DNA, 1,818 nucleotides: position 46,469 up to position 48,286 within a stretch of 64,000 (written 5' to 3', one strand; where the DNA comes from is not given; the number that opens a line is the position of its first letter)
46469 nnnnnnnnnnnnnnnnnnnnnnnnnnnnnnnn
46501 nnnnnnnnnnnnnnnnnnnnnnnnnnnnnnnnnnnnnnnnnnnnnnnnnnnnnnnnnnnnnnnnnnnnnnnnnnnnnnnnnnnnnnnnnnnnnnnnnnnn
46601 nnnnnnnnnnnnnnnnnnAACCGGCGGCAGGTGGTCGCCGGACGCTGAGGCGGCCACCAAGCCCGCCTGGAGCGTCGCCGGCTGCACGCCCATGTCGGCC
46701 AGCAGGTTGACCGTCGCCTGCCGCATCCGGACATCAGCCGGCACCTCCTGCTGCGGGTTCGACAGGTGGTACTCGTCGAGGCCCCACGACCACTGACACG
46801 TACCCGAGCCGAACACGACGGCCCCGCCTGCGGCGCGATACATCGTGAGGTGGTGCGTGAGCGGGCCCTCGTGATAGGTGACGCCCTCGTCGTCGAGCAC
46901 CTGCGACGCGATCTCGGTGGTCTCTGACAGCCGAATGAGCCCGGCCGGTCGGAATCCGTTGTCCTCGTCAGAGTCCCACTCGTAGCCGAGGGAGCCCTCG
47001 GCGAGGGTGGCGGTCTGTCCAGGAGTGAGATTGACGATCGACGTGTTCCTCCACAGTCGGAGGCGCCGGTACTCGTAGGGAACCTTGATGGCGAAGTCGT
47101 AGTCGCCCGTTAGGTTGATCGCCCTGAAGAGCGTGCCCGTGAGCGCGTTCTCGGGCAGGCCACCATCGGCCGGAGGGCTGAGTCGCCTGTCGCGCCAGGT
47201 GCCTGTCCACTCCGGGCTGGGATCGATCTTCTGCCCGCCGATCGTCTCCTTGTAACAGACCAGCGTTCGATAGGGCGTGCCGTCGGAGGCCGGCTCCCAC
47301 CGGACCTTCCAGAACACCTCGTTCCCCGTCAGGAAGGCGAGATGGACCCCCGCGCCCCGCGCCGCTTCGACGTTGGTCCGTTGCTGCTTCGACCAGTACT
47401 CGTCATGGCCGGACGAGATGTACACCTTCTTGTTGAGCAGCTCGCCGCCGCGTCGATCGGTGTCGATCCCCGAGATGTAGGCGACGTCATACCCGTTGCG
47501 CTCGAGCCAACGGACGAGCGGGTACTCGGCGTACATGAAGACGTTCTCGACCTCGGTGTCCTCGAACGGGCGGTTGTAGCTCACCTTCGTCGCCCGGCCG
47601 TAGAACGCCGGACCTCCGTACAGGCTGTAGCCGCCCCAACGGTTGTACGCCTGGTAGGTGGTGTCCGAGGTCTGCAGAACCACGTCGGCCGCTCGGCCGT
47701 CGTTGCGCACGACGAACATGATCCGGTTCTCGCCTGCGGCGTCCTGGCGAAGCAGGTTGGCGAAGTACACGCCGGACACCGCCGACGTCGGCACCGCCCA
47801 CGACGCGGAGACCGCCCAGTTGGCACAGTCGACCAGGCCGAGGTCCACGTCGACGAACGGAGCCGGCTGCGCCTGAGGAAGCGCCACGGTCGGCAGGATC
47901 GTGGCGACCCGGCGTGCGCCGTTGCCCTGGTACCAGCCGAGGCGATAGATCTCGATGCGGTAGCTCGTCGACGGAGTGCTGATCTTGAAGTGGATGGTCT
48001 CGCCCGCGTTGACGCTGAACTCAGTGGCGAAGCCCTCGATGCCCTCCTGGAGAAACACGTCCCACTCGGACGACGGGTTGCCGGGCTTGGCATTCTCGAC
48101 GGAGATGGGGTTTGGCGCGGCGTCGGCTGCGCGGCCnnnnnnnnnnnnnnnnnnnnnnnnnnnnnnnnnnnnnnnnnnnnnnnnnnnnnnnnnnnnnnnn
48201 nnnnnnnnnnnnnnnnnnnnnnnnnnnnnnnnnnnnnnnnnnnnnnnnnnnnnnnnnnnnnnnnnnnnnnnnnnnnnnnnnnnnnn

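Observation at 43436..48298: Giant Tat-exported DUF4082-repeat protein with its own regulated promoter inside the polysaccharide locus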

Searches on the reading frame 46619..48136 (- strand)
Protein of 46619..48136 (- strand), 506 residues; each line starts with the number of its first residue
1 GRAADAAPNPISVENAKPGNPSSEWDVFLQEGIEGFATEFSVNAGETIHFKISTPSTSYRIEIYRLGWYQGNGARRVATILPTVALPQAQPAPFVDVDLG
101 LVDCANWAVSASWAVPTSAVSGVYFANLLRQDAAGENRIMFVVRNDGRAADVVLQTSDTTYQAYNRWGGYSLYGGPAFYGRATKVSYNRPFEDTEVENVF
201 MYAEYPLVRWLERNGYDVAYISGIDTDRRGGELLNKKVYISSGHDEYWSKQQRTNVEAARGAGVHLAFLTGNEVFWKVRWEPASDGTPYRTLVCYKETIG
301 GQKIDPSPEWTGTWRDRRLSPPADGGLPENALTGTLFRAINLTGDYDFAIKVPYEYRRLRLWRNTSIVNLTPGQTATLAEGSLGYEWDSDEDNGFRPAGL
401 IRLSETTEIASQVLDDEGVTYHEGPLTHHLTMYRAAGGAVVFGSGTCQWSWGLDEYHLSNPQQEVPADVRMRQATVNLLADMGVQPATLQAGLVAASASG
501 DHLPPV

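Call 15: find_homologous_proteins(query=window:46619-48136:-, max_evalue=0.00001)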
Query window:46619-48136:- (506 aa): 3822 proteins with E <= 0.00001 among 8000 candidates; the best 120 are listed.
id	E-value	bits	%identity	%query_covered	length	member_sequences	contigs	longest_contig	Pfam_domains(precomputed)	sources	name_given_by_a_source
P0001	8.2e-197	673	63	93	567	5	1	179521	PF20254.4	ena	-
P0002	2.6e-195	668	61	97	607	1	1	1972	PF20254.4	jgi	jgi:hypothetical protein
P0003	7.8e-192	657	60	99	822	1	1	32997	PF13313.12,PF17957.8,PF20254.4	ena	-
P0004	2.1e-190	652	59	99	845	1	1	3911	PF13313.12,PF13205.13,PF17957.8,PF20254.4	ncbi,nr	ncbi:MAG: DUF4082 domain-containing protein, partial [Chloroflexota bacterium]|nr:DUF4082 domain-con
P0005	1.1e-189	649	60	98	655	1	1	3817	PF17957.8,PF20254.4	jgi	jgi:hypothetical protein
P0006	7.3e-189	647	60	99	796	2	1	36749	PF13313.12,PF17957.8,PF20254.4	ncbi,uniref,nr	ncbi:DUF4082 domain-containing protein [Azohydromonas sp. G-1-1-14]|uniref:DUF4082 domain-containing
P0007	9.4e-189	646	60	98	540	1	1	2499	PF20254.4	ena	-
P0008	8.7e-188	643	59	100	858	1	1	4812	PF13313.12,PF17957.8,PF20254.4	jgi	jgi:hypothetical protein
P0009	3.3e-187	641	61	96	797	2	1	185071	PF13313.12,PF17957.8,PF03404.23,PF20254.4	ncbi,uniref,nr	ncbi:DUF4082 domain-containing protein [Azohydromonas sp. G-1-1-14]|uniref:DUF4082 domain-containing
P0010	4.5e-187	641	58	98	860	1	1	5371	PF13313.12,PF17957.8,PF20254.4,PF02368.25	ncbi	ncbi:MAG: N,N-dimethylformamidase beta subunit family domain-containing protein, partial [Verrucomic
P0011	6.0e-187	640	59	99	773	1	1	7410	PF17957.8,PF20254.4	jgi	jgi:hypothetical protein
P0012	1.1e-186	640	61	98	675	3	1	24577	PF17957.8,PF20254.4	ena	-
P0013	1.1e-186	640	59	98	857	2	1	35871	PF13313.12,PF13205.13,PF17957.8,PF20254.4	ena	-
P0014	1.4e-186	639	59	98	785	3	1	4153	PF13313.12,PF17957.8,PF20254.4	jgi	-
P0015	1.6e-186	639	58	100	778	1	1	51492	PF13313.12,PF13205.13,PF20254.4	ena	-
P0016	2.0e-186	639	58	98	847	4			PF17957.8,PF03404.23,PF20254.4,PF16656.12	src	-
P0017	4.0e-186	638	60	99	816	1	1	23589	PF13205.13,PF17957.8,PF03404.23,PF20254.4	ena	-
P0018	5.6e-186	637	58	98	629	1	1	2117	PF17957.8,PF20254.4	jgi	jgi:hypothetical protein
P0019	8.6e-186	637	59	98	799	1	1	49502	PF13313.12,PF17957.8,PF20254.4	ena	-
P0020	1.2e-185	636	59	99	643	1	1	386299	PF20254.4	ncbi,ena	-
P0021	1.8e-185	636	59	96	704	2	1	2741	PF17957.8,PF20254.4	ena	-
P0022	6.0e-185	634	61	99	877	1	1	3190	PF13313.12,PF13205.13,PF17957.8,PF03404.23,PF20254.4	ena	-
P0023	7.4e-185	634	57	99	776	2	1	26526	PF13313.12,PF17957.8,PF03404.23,PF20254.4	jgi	jgi:hypothetical protein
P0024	7.4e-185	634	59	98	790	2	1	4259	PF13313.12,PF17957.8,PF20254.4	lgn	-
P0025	1.8e-184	632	61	95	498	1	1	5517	PF20254.4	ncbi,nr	ncbi:MAG TPA: N,N-dimethylformamidase beta subunit family domain-containing protein, partial [Acidim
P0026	2.6e-184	632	58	98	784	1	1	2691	PF13313.12,PF17957.8,PF03404.23,PF20254.4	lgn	-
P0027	5.2e-184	631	59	99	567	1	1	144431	PF20254.4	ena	-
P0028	1.0e-183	630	59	98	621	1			PF17957.8,PF20254.4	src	-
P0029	1.4e-183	629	59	98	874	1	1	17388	PF17957.8,PF03404.23,PF20254.4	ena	-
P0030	2.6e-183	628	59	98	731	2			PF13313.12,PF17957.8,PF20254.4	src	-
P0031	3.0e-183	628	58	98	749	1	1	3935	PF13313.12,PF17957.8,PF20254.4,PF13620.13,PF22904.4,PF17210.10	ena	-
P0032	4.3e-183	628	58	98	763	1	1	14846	PF13313.12,PF17957.8,PF20254.4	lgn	-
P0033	4.6e-183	628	58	98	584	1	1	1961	PF20254.4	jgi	-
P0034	5.7e-183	627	57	100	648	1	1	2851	PF20254.4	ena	-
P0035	9.1e-183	627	59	98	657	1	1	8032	PF17957.8,PF20254.4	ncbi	ncbi:MAG: N,N-dimethylformamidase beta subunit family domain-containing protein, partial [Solirubrob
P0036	1.4e-182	626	57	98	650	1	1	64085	PF17957.8,PF20254.4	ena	-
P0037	1.9e-182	626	57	99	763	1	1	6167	PF13313.12,PF17957.8,PF20254.4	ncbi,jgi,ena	-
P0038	4.3e-182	624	58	97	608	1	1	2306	PF17957.8,PF20254.4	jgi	jgi:hypothetical protein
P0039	4.9e-182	624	59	99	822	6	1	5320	PF13313.12,PF17957.8,PF20254.4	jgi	-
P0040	5.7e-182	624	59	98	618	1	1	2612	PF17957.8,PF20254.4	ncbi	ncbi:MAG TPA: N,N-dimethylformamidase beta subunit family domain-containing protein, partial [Nocard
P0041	8.2e-182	623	58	97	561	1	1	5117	PF20254.4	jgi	jgi:hypothetical protein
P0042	1.1e-181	623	56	98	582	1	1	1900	PF20254.4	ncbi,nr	ncbi:MAG TPA: N,N-dimethylformamidase beta subunit family domain-containing protein, partial [Bryoba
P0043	1.3e-181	623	58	97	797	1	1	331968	PF13313.12,PF17957.8,PF20254.4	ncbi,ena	-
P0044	1.7e-181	622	59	99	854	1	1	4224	PF13313.12,PF13205.13,PF17957.8,PF20254.4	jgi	jgi:hypothetical protein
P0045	2.8e-181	622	56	98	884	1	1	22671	PF13313.12,PF17957.8,PF03404.23,PF20254.4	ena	-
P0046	3.5e-181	621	59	98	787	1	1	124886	PF13313.12,PF17957.8,PF03404.23,PF20254.4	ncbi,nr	ncbi:MAG TPA: DUF4082 domain-containing protein, partial [Candidatus Acidoferrum sp.]|nr:DUF4082 dom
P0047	4.4e-181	621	60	96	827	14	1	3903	PF13313.12,PF17957.8,PF03404.23,PF20254.4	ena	-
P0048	6.2e-181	621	57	100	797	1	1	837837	PF13313.12,PF17957.8,PF20254.4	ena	-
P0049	8.0e-181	620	58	96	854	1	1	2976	PF13313.12,PF13205.13,PF17957.8,PF03404.23,PF20254.4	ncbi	ncbi:MAG TPA: N,N-dimethylformamidase beta subunit family domain-containing protein, partial [Mycoba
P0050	9.3e-181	620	59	98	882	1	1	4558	PF13313.12,PF17957.8,PF03404.23,PF20254.4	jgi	jgi:hypothetical protein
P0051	9.8e-181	620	59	95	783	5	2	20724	PF13313.12,PF17957.8,PF20254.4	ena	-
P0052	1.0e-180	620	57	99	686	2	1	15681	PF17957.8,PF20254.4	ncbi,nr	ncbi:MAG TPA: N,N-dimethylformamidase beta subunit family domain-containing protein [Nitrospiraceae 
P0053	1.0e-180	620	57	100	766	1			PF13313.12,PF17957.8,PF03404.23,PF20254.4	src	-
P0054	1.1e-180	620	57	98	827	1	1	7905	PF17957.8,PF20254.4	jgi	jgi:hypothetical protein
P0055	1.6e-180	619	58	98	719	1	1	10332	PF13313.12,PF17957.8,PF20254.4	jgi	jgi:Domain of unknown function (DUF4082)/Bacterial Ig domain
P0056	1.9e-180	619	56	98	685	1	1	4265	PF13313.12,PF17957.8,PF20254.4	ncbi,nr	ncbi:MAG: DUF4082 domain-containing protein, partial [Blastocatellia bacterium]|nr:DUF4082 domain-co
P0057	2.1e-180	619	58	99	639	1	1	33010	PF17957.8,PF03404.23,PF20254.4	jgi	jgi:hypothetical protein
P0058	2.3e-180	619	58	98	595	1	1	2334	PF17957.8,PF20254.4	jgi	jgi:hypothetical protein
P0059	2.7e-180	618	57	99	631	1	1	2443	PF17957.8,PF20254.4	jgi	-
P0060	4.0e-180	618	59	99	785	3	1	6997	PF13313.12,PF17957.8,PF20254.4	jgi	jgi:hypothetical protein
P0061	6.5e-180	617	59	98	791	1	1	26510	PF13313.12,PF17957.8,PF20254.4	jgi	jgi:Domain of unknown function (DUF4082)/Bacterial Ig domain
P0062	7.0e-180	617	59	97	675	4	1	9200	PF20254.4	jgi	jgi:hypothetical protein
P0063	7.2e-180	617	57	98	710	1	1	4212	PF20254.4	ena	-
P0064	9.1e-180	617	59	98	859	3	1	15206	PF13313.12,PF13205.13,PF17957.8,PF20254.4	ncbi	ncbi:MAG: N,N-dimethylformamidase beta subunit family domain-containing protein, partial [Gammaprote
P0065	9.3e-180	617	60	98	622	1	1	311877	PF17957.8,PF03404.23,PF20254.4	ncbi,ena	-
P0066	1.1e-179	616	58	98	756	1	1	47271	PF20254.4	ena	-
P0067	1.2e-179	616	58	98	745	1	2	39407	PF17957.8,PF20254.4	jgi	jgi:Bacterial Ig domain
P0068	1.2e-179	616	57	100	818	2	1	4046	PF13205.13,PF17957.8,PF20254.4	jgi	jgi:hypothetical protein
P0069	1.2e-179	616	59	96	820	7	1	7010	PF13313.12,PF17957.8,PF20254.4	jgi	-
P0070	1.2e-179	616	57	100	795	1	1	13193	PF13313.12,PF17957.8,PF20254.4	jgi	jgi:Domain of unknown function (DUF4082)/Bacterial Ig domain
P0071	1.4e-179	616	58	98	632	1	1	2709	PF17957.8,PF20254.4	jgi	jgi:hypothetical protein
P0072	1.4e-179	616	57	99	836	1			PF13205.13,PF17957.8,PF20254.4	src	-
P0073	1.5e-179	616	57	100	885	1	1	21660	PF13313.12,PF13205.13,PF17957.8,PF20254.4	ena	-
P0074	1.7e-179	616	57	98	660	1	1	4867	PF17957.8,PF20254.4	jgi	jgi:hypothetical protein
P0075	1.9e-179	616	57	98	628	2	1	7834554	PF17957.8,PF20254.4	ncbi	ncbi:N,N-dimethylformamidase beta subunit family domain-containing protein [Verrucomicrobiota bacter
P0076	2.1e-179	616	58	97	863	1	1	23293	PF13205.13,PF01833.31,PF20254.4,PF00353.26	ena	-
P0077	2.3e-179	615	59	99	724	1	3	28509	PF13313.12,PF17957.8,PF03404.23,PF20254.4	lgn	-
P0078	2.6e-179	615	58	98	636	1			PF17957.8,PF20254.4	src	-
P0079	2.7e-179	615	58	98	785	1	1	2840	PF13313.12,PF17957.8,PF20254.4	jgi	jgi:hypothetical protein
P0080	3.0e-179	615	59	97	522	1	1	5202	PF20254.4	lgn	-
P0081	3.2e-179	615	58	97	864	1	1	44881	PF13205.13,PF01833.31,PF20254.4,PF00353.26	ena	-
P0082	3.2e-179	615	58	97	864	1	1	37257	PF13205.13,PF01833.31,PF20254.4,PF00353.26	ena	-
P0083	4.8e-179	614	58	98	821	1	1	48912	PF13313.12,PF17957.8,PF20254.4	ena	-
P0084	5.1e-179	614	59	99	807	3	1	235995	PF13313.12,PF17957.8,PF20254.4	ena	-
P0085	5.1e-179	614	58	99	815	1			PF13313.12,PF17957.8,PF03404.23,PF20254.4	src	-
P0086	5.3e-179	614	58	98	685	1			PF17957.8,PF20254.4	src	-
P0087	6.2e-179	614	58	97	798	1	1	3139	PF13313.12,PF17957.8,PF20254.4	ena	-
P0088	7.1e-179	614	58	97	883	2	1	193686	PF13205.13,PF01833.31,PF20254.4,PF00353.26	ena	-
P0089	7.8e-179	614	58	97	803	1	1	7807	PF13205.13,PF01833.31,PF20254.4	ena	-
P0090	8.3e-179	614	57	99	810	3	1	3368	PF13313.12,PF17957.8,PF20254.4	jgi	jgi:hypothetical protein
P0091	8.8e-179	613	57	100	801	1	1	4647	PF13313.12,PF17957.8,PF20254.4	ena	-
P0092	9.2e-179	613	57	99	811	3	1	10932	PF13313.12,PF17957.8,PF03404.23,PF20254.4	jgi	jgi:N,N-dimethylformamidase beta subunit-like protein/uncharacterized protein DUF4082/Big-like domai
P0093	9.5e-179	613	56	98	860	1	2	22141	PF13313.12,PF20254.4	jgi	jgi:hypothetical protein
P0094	9.8e-179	613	57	98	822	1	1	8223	PF17957.8,PF20254.4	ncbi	-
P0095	1.0e-178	613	57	99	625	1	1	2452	PF17957.8,PF20254.4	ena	-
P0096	1.0e-178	613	58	99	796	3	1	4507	PF13313.12,PF17957.8,PF20254.4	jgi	-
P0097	1.0e-178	613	57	100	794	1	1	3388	PF13313.12,PF17957.8,PF20254.4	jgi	jgi:hypothetical protein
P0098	1.1e-178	613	57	99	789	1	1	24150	PF13313.12,PF17957.8,PF20254.4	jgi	jgi:hypothetical protein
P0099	1.1e-178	613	58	98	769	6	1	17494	PF13313.12,PF17957.8,PF20254.4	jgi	jgi:hypothetical protein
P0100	1.4e-178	613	58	98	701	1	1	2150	PF13313.12,PF17957.8,PF03404.23,PF20254.4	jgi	jgi:hypothetical protein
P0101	1.5e-178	613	57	98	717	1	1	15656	PF13313.12,PF17957.8,PF20254.4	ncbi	ncbi:MAG: N,N-dimethylformamidase beta subunit family domain-containing protein, partial [Microthrix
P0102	1.5e-178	613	58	97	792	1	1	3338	PF13313.12,PF17957.8,PF20254.4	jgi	jgi:hypothetical protein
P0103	1.7e-178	613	57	98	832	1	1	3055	PF13313.12,PF13205.13,PF17957.8,PF20254.4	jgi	jgi:hypothetical protein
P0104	2.0e-178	612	57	98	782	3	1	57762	PF13313.12,PF17957.8,PF20254.4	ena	-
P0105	2.0e-178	612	57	98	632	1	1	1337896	PF20254.4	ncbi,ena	-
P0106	2.6e-178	612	57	99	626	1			PF20254.4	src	-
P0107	2.9e-178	612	57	98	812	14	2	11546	PF13313.12,PF20254.4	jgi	jgi:hypothetical protein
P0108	2.9e-178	612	59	98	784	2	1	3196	PF13313.12,PF17957.8,PF20254.4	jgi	jgi:hypothetical protein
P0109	3.4e-178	612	56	99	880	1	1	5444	PF13715.13,PF22902.3,PF17957.8,PF17802.8,PF03404.23,PF20254.4,PF13620.13,PF09430.17,PF22904.4,PF17210.10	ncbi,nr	ncbi:MAG: carboxypeptidase regulatory-like domain-containing protein, partial [Acidobacteriia bacter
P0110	3.7e-178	611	57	99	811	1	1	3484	PF13313.12,PF17957.8,PF03404.23,PF20254.4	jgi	-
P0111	4.1e-178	611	57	99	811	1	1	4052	PF13313.12,PF17957.8,PF03404.23,PF20254.4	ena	-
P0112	4.5e-178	611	58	97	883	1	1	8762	PF13205.13,PF01833.31,PF20254.4,PF00353.26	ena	-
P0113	5.0e-178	611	59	99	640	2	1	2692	PF17957.8,PF20254.4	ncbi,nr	ncbi:MAG: Ig-like domain-containing protein, partial [Myxococcaceae bacterium]|nr:Ig-like domain-con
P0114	6.7e-178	611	57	98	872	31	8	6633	PF13313.12,PF20254.4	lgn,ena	-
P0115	8.5e-178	610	57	98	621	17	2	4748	PF20254.4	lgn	-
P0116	1.0e-177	610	57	96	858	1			PF13313.12,PF17957.8,PF03404.23,PF20254.4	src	-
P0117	1.2e-177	610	60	95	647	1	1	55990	PF20254.4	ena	-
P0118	1.3e-177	610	58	98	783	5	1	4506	PF13313.12,PF17957.8,PF03404.23,PF20254.4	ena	-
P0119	1.7e-177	609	56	99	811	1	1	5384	PF13313.12,PF17957.8,PF03404.23,PF20254.4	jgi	-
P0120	1.7e-177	609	56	99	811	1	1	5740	PF13313.12,PF17957.8,PF03404.23,PF20254.4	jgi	-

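Call 17: find_encoding_contigs(protein=P0006, flank=10000, max_places=2)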
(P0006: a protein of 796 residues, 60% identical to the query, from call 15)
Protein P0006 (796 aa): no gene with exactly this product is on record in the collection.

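Call 18: find_encoding_contigs(protein=P0075, flank=10000, max_places=2)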
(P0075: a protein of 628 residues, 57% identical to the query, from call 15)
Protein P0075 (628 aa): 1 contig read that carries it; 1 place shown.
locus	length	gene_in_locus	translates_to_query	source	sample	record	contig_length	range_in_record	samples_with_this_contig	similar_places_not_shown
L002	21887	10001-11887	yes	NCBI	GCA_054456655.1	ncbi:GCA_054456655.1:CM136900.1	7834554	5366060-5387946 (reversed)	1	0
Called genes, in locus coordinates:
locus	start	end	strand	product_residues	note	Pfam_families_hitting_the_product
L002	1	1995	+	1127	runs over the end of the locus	PF23500:DUF7133, PF02985:HEAT (faint), PF07995:GSDH, PF03130:HEAT_PBS (faint), PF13646:HEAT_2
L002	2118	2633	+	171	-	PF07823:CPDase (weak)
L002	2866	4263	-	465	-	PF12544:LAM_C (weak)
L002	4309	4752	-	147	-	PF02082:Rrf2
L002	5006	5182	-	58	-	-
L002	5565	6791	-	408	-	PF14361:RsbRD_N, PF00512:HisKA, PF02518:HATPase_c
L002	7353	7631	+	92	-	PF02583:Trns_repr_metal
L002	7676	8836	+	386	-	PF03824:NicO, PF25971:CzcB_N, PF03824:NicO, PF13386:DsbD_2 (weak)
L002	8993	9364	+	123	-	-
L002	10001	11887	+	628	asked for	PF20254:DMFA2_C, PF17957:Big_7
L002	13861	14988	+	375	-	PF00072:Response_reg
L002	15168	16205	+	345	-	-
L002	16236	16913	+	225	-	-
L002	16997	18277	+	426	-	PF28597:T2SSF_N, PF00482:T2SSF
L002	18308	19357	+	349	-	-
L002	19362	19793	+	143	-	PF07963:N_methyl (weak), PF08334:T2SSG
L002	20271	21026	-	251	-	-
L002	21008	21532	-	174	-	-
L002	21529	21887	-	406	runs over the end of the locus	-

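Call 19: find_encoding_contigs(protein=P0048, flank=10000, max_places=2)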
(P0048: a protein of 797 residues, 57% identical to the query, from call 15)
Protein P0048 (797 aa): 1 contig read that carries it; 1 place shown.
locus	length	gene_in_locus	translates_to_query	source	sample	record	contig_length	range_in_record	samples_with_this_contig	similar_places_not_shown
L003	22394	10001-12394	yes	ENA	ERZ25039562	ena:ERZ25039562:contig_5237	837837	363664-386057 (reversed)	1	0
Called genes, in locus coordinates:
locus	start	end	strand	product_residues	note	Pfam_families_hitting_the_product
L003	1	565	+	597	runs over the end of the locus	PF05157:MshEN (faint), PF13641:Glyco_tranf_2_3, PF13632:Glyco_trans_2_3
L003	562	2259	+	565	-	PF13231:PMT_2 (weak)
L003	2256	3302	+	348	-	PF01408:GFO_IDH_MocA, PF22725:GFO_IDH_MocA_C3, PF02894:GFO_IDH_MocA_C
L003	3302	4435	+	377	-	PF01041:DegT_DnrJ_EryC1, PF01212:Beta_elim_lyase (faint), PF00155:Aminotran_1_2 (weak)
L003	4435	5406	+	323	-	PF00106:adh_short (faint), PF01073:3Beta_HSD, PF01370:Epimerase, PF02719:Polysacc_synt_2, PF04321:RmlD_sub_bind, PF07993:NAD_binding_4 (weak), PF13460:NAD_binding_10, PF16363:GDP_Man_Dehyd, +1 more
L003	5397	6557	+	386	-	PF00266:Aminotran_5 (weak), PF01041:DegT_DnrJ_EryC1, PF00155:Aminotran_1_2 (faint), PF01212:Beta_elim_lyase (faint)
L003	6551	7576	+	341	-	PF00535:Glycos_transf_2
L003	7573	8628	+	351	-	-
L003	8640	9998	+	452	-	PF00551:Formyl_trans_N, PF02911:Formyl_trans_C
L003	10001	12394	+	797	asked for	PF20254:DMFA2_C, PF17957:Big_7, PF13313:DUF4082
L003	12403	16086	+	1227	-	PF13313:DUF4082, PF13205:Big_5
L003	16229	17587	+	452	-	PF07676:PD40 (faint), PF26549:Tricorn_N (faint)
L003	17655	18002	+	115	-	-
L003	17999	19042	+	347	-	PF13480:Acetyltransf_6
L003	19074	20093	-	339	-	PF00150:Cellulase, PF26410:GH5_mannosidase (weak)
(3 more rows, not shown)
